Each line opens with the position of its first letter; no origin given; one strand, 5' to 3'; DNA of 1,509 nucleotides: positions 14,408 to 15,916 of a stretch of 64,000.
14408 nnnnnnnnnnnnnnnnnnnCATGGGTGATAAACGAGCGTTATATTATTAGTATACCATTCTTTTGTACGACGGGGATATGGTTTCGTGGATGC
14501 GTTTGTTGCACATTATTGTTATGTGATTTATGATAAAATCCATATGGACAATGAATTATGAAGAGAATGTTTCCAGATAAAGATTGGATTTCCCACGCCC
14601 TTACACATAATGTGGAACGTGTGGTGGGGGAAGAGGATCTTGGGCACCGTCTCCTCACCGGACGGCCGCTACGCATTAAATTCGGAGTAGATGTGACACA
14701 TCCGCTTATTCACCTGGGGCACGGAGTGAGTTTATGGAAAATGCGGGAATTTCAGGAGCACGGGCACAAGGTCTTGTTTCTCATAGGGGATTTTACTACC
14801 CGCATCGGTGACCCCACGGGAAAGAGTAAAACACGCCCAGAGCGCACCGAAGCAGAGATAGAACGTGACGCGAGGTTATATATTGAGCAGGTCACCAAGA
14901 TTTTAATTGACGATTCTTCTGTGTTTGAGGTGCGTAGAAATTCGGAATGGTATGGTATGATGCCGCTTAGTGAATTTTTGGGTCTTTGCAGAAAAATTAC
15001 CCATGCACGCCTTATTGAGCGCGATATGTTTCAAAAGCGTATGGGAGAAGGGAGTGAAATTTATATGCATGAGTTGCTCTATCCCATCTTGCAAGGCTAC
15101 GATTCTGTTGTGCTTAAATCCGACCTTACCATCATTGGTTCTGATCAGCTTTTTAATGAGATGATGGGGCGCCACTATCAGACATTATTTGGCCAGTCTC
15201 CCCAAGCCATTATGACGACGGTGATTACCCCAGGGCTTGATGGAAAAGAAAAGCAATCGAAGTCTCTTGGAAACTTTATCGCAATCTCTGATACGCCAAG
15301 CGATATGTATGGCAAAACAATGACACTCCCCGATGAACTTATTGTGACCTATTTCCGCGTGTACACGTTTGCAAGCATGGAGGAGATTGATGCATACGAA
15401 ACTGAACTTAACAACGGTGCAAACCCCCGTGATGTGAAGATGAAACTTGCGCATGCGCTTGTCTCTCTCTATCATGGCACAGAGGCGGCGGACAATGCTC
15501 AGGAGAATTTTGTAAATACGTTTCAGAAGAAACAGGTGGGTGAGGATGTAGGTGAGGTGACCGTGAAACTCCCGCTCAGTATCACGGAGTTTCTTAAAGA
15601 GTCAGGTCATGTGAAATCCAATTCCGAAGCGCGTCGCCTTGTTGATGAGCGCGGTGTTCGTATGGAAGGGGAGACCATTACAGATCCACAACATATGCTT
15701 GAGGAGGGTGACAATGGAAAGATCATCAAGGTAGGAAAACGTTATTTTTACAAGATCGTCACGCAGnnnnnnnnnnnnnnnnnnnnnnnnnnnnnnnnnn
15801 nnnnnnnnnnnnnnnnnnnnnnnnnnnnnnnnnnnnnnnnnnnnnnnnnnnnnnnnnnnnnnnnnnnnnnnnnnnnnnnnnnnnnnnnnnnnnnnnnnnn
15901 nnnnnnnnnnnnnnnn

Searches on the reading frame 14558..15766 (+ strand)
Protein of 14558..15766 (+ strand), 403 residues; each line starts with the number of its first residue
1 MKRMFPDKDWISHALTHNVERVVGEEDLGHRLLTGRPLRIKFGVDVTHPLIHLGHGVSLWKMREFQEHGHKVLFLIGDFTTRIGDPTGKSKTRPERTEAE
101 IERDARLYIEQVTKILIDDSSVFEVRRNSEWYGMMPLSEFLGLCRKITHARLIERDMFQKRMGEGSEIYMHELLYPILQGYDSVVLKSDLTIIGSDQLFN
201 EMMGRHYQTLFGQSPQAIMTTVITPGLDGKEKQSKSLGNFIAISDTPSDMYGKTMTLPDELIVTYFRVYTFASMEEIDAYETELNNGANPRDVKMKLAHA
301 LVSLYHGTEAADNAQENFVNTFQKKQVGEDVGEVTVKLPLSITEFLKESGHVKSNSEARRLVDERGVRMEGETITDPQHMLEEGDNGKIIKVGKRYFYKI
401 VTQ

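Call 11: find_related_loci(query=window:14558-15766:+, collection=genome_contigs, flank=6000)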
Query window:14558-15766:+ (403 aa) in genome_contigs; peptide patterns used: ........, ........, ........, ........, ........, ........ (x = any residue, [..] = any of these).
23 stretches matched a pattern; 3 encode a relative of the query (tblastn E <= 1e-3); 3 distinct loci.
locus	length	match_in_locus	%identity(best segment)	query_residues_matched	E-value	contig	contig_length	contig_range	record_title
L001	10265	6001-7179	39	7-401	8e-87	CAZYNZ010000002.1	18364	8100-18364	MAG TPA_asm: uncultured Candidatus Saccharibacteria bacterium isolate SRP178699_co1_113 genome assembly, contig: NODE_37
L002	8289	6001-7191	38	6-402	2e-82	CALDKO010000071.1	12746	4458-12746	MAG TPA_asm: uncultured bacterium isolate SRR6231156_bin.70_CONCOCT_v1.1_MAG genome assembly, contig: ERZ650269.764, who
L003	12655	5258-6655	31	1-401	1e-56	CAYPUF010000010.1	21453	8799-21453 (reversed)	MAG TPA_asm: uncultured Gammaproteobacteria bacterium isolate SRP093185_co1_134 genome assembly, contig: NODE_1465_lengt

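Call 12: find_encoding_contigs(protein=window:14558-15766:+, flank=10000, max_places=10)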
Protein window:14558-15766:+ (403 aa): 2 contigs read that carry it; 1 place shown.
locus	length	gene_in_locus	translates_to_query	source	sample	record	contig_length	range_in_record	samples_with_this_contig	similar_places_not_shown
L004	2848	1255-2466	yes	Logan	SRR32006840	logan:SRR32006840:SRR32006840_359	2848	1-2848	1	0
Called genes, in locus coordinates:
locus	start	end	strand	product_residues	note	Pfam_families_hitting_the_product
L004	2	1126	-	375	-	?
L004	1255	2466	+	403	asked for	PF00579:tRNA-synt_1b, PF01479:S4 (weak)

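Call 14: find_homologous_proteins(query=window:14558-15766:+, max_evalue=1e-60)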
Query window:14558-15766:+ (403 aa): 7905 proteins with E <= 1e-60 among 8000 candidates; the best 120 are listed.
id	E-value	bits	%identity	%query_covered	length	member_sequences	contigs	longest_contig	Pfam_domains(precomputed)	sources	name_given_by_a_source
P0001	4.5e-270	913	100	100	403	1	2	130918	PF00579.32,PF01479.31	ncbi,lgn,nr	ncbi:MAG: tyrosine--tRNA ligase [Patescibacteria group bacterium]|nr:tyrosine--tRNA ligase [Patescib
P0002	1.1e-191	655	72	99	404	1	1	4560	PF00579.32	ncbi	-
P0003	3.1e-189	647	71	99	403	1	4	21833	PF00579.32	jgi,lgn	-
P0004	1.8e-187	641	70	99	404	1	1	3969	PF00579.32,PF01479.31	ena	-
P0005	1.7e-186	638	71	99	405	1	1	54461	PF00579.32,PF01479.31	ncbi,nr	ncbi:MAG: tyrosine--tRNA ligase [Parcubacteria group bacterium]|nr:tyrosine--tRNA ligase [Parcubacte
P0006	2.3e-186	638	70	99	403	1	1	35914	PF00579.32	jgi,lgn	-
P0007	1.6e-185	635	70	99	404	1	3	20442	PF00579.32,PF01479.31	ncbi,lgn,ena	ncbi:MAG: tyrosine--tRNA ligase [Patescibacteria group bacterium]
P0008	3.6e-184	631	70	99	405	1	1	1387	PF00579.32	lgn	-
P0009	6.5e-172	590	66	98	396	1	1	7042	PF00579.32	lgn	-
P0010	6.7e-164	564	63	97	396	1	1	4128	PF00579.32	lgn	-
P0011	6.9e-159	547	60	99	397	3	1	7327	PF00579.32,PF01479.31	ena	-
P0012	5.2e-157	541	62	97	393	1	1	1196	PF22421.2,PF00579.32,PF01479.31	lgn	-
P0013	4.6e-156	538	59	97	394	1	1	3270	PF22421.2,PF00579.32,PF01479.31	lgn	-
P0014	5.7e-155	535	59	98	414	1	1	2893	PF22421.2,PF00579.32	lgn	-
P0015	1.4e-154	533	58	100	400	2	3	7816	PF00579.32,PF01479.31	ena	-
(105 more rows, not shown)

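Call 15: find_encoding_contigs(protein=P0003, flank=8000, max_places=3)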
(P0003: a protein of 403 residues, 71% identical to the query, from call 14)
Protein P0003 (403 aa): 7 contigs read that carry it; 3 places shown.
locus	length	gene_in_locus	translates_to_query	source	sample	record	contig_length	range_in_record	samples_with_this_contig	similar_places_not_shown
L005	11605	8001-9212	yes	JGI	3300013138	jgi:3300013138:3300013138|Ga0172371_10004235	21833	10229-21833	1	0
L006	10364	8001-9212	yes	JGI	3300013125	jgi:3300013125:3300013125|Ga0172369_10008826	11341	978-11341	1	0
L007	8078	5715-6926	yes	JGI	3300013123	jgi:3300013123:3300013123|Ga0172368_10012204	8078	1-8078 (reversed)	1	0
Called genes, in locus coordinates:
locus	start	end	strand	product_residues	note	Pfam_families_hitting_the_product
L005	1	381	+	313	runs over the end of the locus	PF00254:FKBP_C, PF05698:Trigger_C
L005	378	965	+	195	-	PF00574:CLP_protease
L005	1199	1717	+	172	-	-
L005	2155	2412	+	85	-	-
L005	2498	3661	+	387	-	PF00890:FAD_binding_2 (faint), PF01266:DAO (faint), PF03486:HI0933_like (faint), PF07992:Pyr_redox_2 (faint), PF13450:NAD_binding_8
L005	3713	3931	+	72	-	-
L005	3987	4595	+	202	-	PF13328:HD_4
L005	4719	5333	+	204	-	PF20334:DUF6629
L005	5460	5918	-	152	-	PF13387:Lnb_N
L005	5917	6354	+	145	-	-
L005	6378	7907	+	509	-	PF18884:TSP3_bac (weak)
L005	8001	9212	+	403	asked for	PF00579:tRNA-synt_1b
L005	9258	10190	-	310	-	-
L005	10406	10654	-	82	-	-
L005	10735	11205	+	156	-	-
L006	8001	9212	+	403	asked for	PF00579:tRNA-synt_1b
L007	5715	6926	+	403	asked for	PF00579:tRNA-synt_1b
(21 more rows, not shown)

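Call 16: find_encoding_contigs(protein=P0005, flank=8000, max_places=3)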
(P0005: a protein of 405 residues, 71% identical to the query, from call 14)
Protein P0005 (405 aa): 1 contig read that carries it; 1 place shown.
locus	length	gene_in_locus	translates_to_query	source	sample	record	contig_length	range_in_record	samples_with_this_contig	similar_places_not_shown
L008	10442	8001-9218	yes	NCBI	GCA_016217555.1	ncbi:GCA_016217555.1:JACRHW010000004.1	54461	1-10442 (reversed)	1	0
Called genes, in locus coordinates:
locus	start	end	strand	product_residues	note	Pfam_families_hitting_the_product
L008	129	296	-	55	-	-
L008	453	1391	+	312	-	-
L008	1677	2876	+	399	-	PF08529:NusA_N, PF13184:KH_NusA_1st, PF26594:KH_NusA_2nd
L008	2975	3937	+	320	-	PF00254:FKBP_C, PF05698:Trigger_C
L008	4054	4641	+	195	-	PF00574:CLP_protease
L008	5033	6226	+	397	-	PF07690:MFS_1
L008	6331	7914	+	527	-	PF18884:TSP3_bac (weak)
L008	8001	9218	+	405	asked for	PF00579:tRNA-synt_1b, PF01479:S4 (weak)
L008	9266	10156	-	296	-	-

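Call 17: find_encoding_contigs(protein=P0006, flank=8000, max_places=3)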
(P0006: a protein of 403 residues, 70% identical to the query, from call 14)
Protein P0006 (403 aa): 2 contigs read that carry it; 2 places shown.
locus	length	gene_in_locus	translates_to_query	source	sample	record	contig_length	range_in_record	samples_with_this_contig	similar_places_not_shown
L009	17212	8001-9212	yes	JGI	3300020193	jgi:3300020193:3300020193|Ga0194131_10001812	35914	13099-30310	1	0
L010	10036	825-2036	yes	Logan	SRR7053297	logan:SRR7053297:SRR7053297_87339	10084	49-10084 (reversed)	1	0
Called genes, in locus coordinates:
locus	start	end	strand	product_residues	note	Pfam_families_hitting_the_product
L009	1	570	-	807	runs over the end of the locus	PF00912:Transgly, PF00905:Transpeptidase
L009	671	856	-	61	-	-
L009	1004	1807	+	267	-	-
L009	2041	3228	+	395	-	PF08529:NusA_N, PF13184:KH_NusA_1st, PF26594:KH_NusA_2nd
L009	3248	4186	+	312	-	PF00254:FKBP_C, PF05698:Trigger_C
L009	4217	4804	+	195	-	PF00574:CLP_protease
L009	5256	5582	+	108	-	-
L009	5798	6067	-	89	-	-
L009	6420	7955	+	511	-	PF18884:TSP3_bac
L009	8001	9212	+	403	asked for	PF00579:tRNA-synt_1b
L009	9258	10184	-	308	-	-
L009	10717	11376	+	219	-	-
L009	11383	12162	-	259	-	PF01978:TrmB, PF24033:DUF7342 (weak)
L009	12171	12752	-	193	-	PF02777:Sod_Fe_C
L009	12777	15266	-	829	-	-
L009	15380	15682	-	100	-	-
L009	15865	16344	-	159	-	PF02075:RuvC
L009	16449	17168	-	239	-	PF20772:TACO1_YebC_N, PF01709:Transcrip_reg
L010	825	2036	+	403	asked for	PF00579:tRNA-synt_1b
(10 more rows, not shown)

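Call 18: find_encoding_contigs(protein=P0007, flank=8000, max_places=3)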
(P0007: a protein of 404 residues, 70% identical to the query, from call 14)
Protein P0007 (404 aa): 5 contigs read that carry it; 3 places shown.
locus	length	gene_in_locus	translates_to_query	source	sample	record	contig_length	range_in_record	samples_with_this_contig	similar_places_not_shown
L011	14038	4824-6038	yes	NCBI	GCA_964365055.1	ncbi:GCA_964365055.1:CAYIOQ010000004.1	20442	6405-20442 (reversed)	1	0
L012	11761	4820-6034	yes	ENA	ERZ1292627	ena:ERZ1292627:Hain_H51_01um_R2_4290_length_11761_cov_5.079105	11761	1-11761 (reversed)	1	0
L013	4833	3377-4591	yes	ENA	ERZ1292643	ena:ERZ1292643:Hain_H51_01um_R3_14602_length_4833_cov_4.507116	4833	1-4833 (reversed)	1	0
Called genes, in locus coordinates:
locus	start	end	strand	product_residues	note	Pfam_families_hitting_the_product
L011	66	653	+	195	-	PF00574:CLP_protease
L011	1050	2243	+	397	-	PF07690:MFS_1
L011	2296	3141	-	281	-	PF13387:Lnb_N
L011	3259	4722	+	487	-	PF18884:TSP3_bac (faint)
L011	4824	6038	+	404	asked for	PF00579:tRNA-synt_1b, PF01479:S4 (faint)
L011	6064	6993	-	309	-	-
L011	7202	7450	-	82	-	-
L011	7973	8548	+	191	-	-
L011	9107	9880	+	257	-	PF05175:MTS (weak), PF13649:Methyltransf_25 (faint), PF13847:Methyltransf_31 (weak)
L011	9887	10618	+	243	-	-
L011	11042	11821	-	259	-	PF01978:TrmB, PF24033:DUF7342 (weak)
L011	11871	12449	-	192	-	PF02777:Sod_Fe_C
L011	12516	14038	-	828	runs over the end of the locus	-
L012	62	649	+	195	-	PF00574:CLP_protease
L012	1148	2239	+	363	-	PF07690:MFS_1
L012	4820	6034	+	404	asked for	PF00579:tRNA-synt_1b, PF01479:S4 (faint)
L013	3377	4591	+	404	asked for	PF00579:tRNA-synt_1b, PF01479:S4 (faint)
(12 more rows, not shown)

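Call 46: search_protein_families(library=pfam, max_evalue=0.1, proteins=[L009:10717-11373:+])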
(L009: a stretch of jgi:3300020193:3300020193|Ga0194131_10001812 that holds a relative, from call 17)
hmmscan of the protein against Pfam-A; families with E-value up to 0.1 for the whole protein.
L009:10717-11373:+ (219 aa): 1 family
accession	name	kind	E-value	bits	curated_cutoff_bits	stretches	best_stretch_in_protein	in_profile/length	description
PF11645.14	PDDEXK_5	-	0.065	13.7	26.1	0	146-207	69-130/138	PD-(D/E)XK endonuclease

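Call 63: find_encoding_contigs(protein=P0002, flank=5000, max_places=3)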
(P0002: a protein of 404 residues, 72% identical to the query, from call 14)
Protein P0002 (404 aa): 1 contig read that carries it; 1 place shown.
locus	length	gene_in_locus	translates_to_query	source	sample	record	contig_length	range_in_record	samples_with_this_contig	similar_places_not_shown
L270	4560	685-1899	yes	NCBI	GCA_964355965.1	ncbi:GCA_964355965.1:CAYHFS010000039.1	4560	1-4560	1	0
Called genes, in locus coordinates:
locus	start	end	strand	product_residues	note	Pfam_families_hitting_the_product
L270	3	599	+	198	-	?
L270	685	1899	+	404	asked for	PF00579:tRNA-synt_1b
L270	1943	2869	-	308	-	-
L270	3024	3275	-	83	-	-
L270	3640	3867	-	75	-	-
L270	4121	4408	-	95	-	-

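Call 64: find_encoding_contigs(protein=P0009, flank=7000, max_places=3)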
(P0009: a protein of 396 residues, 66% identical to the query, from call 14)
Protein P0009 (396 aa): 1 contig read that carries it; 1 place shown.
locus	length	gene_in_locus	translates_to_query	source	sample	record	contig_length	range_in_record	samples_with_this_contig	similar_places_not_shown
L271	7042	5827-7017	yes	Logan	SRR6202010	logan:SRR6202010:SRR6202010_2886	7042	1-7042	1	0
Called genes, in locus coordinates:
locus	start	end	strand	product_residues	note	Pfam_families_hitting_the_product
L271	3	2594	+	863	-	?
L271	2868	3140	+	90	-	-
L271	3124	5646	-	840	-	PF00912:Transgly, PF00905:Transpeptidase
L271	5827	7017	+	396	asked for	PF00579:tRNA-synt_1b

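Call 77: find_encoding_contigs(protein=P0011, flank=7000, max_places=2)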
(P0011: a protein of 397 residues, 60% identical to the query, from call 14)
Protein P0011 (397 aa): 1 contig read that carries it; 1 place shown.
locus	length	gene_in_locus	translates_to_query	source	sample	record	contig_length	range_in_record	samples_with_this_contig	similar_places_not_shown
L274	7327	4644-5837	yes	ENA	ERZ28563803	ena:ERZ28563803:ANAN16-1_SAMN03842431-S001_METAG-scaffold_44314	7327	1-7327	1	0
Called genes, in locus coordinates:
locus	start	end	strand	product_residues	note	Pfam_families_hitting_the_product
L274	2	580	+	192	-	?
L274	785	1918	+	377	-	PF00712:DNA_pol3_beta, PF02767:DNA_pol3_beta_2, PF02768:DNA_pol3_beta_3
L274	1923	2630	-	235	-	-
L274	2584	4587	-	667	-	-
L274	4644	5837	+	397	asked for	PF00579:tRNA-synt_1b, PF01479:S4 (weak)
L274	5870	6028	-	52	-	-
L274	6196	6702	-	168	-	-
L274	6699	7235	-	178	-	PF20772:TACO1_YebC_N, PF01709:Transcrip_reg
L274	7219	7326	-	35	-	?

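Call 78: find_encoding_contigs(protein=P0004, flank=4000, max_places=2)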
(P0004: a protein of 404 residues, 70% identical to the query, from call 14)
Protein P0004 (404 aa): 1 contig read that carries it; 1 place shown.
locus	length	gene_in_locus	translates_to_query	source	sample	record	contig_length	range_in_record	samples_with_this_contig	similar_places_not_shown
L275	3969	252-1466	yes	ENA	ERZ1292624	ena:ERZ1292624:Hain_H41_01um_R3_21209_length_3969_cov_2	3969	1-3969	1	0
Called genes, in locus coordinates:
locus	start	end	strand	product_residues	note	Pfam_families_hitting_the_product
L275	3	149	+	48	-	?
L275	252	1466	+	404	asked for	PF00579:tRNA-synt_1b, PF01479:S4 (faint)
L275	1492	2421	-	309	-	-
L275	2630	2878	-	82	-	-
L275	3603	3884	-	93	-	-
